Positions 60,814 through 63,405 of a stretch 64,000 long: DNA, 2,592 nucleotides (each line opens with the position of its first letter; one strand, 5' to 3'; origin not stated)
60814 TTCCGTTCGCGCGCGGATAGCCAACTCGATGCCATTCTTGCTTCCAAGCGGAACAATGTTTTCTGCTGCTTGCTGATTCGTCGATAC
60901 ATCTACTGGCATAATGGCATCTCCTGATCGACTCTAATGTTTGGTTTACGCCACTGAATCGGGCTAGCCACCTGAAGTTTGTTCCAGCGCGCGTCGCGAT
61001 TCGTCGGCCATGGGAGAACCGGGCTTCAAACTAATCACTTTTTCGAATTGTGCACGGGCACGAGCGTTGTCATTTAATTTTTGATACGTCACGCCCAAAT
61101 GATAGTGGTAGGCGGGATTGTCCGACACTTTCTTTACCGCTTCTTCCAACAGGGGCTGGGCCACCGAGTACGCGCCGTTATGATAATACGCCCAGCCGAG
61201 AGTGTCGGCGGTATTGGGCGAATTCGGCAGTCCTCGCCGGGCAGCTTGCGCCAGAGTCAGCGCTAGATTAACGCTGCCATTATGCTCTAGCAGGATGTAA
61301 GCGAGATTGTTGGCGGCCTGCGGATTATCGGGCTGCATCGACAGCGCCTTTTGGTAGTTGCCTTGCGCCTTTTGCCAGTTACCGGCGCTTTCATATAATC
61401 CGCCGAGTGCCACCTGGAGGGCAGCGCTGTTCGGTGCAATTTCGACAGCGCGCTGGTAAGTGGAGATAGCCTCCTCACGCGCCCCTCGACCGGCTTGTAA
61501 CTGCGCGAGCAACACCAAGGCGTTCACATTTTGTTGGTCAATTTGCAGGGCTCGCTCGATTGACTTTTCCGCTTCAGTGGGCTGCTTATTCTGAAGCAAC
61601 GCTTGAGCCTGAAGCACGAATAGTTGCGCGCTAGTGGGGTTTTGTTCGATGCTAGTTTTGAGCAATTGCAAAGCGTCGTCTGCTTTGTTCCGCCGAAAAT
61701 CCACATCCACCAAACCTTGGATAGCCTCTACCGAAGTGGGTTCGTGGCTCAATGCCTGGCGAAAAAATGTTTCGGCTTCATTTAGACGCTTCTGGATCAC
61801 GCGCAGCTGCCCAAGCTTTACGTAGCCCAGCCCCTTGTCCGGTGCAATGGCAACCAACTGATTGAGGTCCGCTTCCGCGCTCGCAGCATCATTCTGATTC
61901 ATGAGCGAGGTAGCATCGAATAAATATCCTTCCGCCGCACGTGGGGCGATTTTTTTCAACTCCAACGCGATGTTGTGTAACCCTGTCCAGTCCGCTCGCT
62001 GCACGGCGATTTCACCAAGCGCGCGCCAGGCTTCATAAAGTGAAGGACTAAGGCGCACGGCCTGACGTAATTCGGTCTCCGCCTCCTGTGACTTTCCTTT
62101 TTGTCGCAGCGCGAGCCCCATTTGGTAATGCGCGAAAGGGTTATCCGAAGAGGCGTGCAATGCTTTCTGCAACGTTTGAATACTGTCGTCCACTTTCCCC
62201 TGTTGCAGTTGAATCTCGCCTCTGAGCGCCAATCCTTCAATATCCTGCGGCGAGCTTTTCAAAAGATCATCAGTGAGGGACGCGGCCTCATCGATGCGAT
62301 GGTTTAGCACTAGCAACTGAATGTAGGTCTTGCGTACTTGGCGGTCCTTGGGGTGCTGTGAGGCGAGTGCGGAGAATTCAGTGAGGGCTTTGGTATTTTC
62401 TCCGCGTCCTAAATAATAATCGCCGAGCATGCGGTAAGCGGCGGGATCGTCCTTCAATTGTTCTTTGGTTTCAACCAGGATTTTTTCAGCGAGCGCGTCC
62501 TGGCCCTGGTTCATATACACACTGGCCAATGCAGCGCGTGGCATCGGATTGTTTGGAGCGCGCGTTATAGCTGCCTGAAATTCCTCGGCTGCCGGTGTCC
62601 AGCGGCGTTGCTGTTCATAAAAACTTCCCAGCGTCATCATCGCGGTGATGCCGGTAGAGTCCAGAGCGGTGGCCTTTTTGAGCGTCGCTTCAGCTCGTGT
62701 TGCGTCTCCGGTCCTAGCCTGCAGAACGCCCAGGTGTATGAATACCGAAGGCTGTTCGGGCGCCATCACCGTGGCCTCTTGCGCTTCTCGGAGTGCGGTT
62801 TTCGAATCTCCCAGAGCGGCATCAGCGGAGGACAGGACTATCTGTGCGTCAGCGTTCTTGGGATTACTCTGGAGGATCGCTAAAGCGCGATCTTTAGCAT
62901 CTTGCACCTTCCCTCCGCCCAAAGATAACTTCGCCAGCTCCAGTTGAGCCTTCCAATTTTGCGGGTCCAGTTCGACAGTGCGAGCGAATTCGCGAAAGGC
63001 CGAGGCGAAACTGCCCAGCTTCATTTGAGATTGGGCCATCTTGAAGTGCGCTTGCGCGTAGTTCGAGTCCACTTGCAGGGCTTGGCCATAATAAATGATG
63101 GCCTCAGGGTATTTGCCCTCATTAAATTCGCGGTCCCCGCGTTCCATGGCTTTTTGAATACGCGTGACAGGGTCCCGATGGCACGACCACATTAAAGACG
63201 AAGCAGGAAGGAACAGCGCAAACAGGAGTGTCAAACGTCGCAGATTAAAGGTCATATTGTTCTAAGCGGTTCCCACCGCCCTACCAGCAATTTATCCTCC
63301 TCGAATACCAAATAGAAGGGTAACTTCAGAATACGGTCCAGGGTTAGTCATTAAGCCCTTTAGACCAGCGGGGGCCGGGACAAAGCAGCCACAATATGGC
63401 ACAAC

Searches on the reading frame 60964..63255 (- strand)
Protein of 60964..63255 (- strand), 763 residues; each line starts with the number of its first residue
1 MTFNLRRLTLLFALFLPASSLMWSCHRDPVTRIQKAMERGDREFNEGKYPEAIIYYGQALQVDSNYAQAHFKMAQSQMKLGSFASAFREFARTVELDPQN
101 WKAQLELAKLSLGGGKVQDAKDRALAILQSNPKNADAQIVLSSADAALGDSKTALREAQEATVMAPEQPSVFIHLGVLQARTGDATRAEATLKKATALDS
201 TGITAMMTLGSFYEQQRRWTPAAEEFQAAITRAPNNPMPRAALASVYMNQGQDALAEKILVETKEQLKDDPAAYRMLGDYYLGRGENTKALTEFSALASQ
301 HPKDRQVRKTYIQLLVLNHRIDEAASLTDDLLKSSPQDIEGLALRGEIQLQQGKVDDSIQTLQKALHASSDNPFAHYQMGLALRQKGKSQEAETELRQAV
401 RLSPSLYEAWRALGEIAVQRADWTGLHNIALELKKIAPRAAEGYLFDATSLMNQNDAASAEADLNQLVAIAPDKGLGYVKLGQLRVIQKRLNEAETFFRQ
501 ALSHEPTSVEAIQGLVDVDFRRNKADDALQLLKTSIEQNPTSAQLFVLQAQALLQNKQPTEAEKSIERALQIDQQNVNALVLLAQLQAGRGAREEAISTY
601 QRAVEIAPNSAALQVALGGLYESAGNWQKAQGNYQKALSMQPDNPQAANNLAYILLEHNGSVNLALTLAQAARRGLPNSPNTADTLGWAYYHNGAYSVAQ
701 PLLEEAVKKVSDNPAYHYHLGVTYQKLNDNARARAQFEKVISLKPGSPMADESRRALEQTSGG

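Call 35: search_protein_families(library=pfam, proteins=[window:60964-63255:-], max_evalue=0.00001)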
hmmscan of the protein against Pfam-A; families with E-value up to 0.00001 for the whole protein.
window:60964-63255:- (763 aa): 29 families (the best 25 are shown)
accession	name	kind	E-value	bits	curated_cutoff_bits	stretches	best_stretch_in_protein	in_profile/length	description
PF07719.23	TPR_2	-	1.2e-64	209.6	27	0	373-405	1-33/34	Tetratricopeptide repeat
PF13432.12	TPR_16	-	2.8e-64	213.5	32.7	3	618-680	4-65/65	Tetratricopeptide repeat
PF14559.12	TPR_19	-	1.1e-61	205.5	25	3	488-551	4-67/68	Tetratricopeptide repeat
PF13428.12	TPR_14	-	1.2e-54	177.5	23.5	0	375-416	3-44/44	Tetratricopeptide repeat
PF13414.12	TPR_11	-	1.5e-46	156.3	26.8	2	40-81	1-42/42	TPR repeat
PF13431.12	TPR_17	-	1.1e-45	150.5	24.4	0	634-660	2-27/34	Tetratricopeptide repeat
PF00515.34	TPR_1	-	4e-45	150.3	27.8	0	716-746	3-33/34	Tetratricopeptide repeat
PF13181.12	TPR_8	-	1.1e-44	147.2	25.7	0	716-745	3-32/34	Tetratricopeptide repeat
PF12895.13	ANAPC3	-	1.2e-29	102.8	27.2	1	488-568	2-81/82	Anaphase-promoting complex, cyclosome, subunit 3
PF13424.12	TPR_12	-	9.5e-29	99.9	30.1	1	578-641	4-75/77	Tetratricopeptide repeat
PF23914.1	TPR_CcmH_CycH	-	1.3e-27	97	42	2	499-609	40-153/158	Cytochrome c-type biogenesis protein H TPR domain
PF13174.12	TPR_6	-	1.6e-26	91.5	26.3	0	579-610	2-33/33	Tetratricopeptide repeat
PF13176.12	TPR_7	-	4.8e-25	85.9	27.9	0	615-645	3-35/36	Tetratricopeptide repeat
PF13371.12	TPR_9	-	8.7e-24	83.8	35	0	593-648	11-66/73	Tetratricopeptide repeat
PF13429.12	TPR_15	-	4.2e-17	62.9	26.2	1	190-333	131-276/280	Tetratricopeptide repeat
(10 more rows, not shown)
